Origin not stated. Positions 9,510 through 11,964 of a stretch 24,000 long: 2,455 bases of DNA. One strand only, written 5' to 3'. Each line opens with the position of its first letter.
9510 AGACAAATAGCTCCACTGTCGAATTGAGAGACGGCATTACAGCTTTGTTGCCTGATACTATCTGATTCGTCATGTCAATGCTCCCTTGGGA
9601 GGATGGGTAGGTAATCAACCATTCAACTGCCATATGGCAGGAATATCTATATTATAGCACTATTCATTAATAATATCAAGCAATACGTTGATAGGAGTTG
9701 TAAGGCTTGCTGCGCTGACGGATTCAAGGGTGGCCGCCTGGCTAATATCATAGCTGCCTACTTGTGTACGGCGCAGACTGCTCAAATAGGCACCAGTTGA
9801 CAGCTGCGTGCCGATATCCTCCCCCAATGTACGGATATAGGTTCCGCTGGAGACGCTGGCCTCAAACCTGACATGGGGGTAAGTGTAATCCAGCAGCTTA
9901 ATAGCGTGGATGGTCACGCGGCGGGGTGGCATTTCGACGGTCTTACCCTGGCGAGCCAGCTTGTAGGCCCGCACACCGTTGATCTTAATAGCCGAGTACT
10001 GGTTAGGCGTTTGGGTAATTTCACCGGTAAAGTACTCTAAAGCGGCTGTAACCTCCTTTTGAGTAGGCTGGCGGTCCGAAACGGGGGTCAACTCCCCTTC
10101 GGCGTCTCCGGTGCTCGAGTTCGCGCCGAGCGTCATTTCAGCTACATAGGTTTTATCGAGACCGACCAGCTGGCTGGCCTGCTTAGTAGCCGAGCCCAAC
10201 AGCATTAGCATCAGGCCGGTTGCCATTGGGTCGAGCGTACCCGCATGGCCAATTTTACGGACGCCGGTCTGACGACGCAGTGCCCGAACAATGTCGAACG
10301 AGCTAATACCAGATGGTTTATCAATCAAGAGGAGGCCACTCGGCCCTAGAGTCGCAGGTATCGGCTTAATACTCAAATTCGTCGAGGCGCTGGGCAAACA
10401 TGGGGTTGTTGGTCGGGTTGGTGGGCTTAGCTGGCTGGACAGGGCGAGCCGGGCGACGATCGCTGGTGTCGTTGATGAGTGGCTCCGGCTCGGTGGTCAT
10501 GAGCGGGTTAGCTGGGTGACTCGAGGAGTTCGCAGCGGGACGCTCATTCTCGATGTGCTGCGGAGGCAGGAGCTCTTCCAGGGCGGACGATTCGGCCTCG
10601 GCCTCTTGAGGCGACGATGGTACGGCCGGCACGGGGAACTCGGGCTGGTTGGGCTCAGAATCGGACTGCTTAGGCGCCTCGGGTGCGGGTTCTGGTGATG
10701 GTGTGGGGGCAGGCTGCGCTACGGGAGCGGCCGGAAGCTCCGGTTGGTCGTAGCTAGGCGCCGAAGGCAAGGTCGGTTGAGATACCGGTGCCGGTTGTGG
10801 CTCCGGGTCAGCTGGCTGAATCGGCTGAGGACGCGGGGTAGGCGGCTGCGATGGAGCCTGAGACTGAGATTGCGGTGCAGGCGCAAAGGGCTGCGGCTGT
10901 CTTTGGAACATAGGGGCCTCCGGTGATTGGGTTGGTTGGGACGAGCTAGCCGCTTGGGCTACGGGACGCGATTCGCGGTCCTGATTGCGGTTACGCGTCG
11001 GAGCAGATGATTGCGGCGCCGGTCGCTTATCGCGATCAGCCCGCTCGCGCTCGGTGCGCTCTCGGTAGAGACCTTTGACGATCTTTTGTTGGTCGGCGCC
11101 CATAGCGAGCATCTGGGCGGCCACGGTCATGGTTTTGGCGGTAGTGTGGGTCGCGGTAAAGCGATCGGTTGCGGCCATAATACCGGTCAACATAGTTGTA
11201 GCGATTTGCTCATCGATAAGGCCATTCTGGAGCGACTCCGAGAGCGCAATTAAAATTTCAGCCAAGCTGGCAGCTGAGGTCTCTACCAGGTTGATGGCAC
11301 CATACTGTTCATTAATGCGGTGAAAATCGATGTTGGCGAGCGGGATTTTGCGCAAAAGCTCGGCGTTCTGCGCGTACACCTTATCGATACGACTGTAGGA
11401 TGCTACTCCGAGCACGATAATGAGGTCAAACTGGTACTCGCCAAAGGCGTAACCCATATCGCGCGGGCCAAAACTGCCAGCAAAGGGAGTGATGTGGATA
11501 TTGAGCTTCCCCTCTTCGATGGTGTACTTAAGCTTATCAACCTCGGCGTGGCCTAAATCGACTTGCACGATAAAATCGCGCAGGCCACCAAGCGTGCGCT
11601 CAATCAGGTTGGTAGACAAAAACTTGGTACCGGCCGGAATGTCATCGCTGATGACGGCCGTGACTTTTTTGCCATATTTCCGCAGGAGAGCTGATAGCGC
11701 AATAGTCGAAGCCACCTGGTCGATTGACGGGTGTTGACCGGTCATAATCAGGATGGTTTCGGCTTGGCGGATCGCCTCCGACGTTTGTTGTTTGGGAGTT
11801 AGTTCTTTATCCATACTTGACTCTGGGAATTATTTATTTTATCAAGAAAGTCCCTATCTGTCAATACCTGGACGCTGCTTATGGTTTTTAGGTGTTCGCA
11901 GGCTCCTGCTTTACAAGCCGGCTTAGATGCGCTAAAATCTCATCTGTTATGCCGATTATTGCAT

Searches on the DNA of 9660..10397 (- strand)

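Call 13: search_rna_families(sources=[L001, L002, L003, L004, L005], threshold=evalue, max_evalue=1, show_alignments=4)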
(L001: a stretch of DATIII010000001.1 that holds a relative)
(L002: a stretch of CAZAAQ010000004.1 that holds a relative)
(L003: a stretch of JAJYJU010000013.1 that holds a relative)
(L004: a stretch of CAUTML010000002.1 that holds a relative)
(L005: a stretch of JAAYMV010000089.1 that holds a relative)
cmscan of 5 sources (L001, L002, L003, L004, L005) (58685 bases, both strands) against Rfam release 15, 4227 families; matches with E-value up to 1: 1.
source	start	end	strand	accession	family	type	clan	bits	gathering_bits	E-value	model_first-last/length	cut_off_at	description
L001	4050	4113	-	RF01394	isrK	Gene; sRNA;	-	30.2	50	0.012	1-77/77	no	isrK Hfq binding RNA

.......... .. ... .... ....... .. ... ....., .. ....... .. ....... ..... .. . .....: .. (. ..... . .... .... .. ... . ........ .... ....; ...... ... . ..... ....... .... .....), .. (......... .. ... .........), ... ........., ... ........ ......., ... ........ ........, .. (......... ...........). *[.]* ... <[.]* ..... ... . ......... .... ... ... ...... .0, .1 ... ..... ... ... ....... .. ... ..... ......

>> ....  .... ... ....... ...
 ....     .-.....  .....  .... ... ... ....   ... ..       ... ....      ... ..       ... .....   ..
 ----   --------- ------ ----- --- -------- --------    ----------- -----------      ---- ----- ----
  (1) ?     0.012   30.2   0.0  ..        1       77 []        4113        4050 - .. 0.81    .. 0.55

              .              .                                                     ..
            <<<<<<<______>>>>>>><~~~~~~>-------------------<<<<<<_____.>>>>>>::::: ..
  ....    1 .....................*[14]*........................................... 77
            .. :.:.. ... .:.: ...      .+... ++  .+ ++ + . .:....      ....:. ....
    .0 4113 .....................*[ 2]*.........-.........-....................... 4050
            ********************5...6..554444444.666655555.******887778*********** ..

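Call 19: search_rna_families(source=L001, start=6600, end=8300, threshold=evalue, max_evalue=10, show_alignments=4)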
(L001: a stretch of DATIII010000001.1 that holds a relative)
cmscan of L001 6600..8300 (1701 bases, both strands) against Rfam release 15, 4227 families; matches with E-value up to 10: 7.
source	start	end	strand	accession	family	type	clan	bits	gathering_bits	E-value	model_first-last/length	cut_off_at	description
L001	7605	7670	+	RF03883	mir-9256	Gene; miRNA;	-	25.2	80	0.03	1-67/67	no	mir-9256 microRNA precursor family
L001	7084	7126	+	RF00008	Hammerhead_3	Gene; ribozyme;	CL00010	23.7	48.5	0.037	1-54/54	no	Hammerhead ribozyme (type III)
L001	8176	8196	+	RF03640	mir-3747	Gene; miRNA;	-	19.7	63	0.87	25-45/67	no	mir-3747 microRNA precursor family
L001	8055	8141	+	RF02674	AsdA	Gene; antisense;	-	16.4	52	2.8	1-81/81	no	antisense RNA of dnaA mRNA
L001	7376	7447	-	RF00700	mir-375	Gene; miRNA;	-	15.3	46.7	4.8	1-67/67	no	mir-375 microRNA precursor family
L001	8168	8246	-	RF02823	LPR69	Gene; sRNA;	-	14.3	40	8.9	1-82/82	no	Legionella RNA 69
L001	7094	7191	+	RF02503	Atu_C9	Gene; sRNA;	-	13.8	40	0.66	92-192/192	no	Rhizobiales sRNA Atu_C9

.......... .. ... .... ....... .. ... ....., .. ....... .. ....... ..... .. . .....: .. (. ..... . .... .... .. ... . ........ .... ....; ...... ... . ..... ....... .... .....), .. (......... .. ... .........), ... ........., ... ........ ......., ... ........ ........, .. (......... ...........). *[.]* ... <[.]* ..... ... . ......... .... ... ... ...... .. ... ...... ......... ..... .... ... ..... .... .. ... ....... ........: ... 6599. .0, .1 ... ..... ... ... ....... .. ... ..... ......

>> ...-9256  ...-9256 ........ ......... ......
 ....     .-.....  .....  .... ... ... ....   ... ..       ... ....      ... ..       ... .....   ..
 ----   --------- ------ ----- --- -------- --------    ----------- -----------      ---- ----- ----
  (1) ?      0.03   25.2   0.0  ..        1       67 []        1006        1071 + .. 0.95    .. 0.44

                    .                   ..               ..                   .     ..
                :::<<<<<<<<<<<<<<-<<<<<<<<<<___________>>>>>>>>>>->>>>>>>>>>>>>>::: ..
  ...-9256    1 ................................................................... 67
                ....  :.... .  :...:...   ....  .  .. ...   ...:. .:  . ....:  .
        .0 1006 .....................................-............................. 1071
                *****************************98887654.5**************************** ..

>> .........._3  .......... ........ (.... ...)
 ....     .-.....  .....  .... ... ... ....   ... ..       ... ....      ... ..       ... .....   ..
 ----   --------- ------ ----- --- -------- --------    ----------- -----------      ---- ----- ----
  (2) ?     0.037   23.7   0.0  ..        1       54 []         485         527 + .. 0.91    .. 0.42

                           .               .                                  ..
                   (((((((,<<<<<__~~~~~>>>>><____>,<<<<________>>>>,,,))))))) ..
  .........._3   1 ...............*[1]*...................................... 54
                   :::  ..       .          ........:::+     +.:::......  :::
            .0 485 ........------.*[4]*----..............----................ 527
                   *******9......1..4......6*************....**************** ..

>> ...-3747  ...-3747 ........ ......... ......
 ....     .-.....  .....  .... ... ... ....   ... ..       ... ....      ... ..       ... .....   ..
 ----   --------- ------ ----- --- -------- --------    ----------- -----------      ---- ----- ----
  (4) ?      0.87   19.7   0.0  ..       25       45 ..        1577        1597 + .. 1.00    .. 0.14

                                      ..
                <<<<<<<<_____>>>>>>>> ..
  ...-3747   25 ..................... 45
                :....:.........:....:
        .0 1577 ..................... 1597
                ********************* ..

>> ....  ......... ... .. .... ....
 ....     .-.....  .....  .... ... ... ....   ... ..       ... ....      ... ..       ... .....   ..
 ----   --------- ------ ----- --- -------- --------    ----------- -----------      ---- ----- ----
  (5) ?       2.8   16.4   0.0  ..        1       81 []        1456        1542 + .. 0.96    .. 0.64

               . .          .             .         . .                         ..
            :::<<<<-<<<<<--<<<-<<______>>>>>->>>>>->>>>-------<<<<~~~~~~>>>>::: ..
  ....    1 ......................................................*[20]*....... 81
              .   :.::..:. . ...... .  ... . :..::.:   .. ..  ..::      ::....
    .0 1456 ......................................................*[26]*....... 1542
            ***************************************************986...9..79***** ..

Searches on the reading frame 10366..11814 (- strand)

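Call 9: search_protein_families(library=pfam, proteins=[window:10366-11814:-], max_evalue=0.01)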
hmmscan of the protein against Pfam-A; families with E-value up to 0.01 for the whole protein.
window:10366-11814:- (482 aa): 1 family
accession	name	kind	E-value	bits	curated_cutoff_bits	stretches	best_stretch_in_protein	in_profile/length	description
PF01368.27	DHH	-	3.8e-11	43.8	28.1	1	20-212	1-125/125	DHH family, N-terminal domain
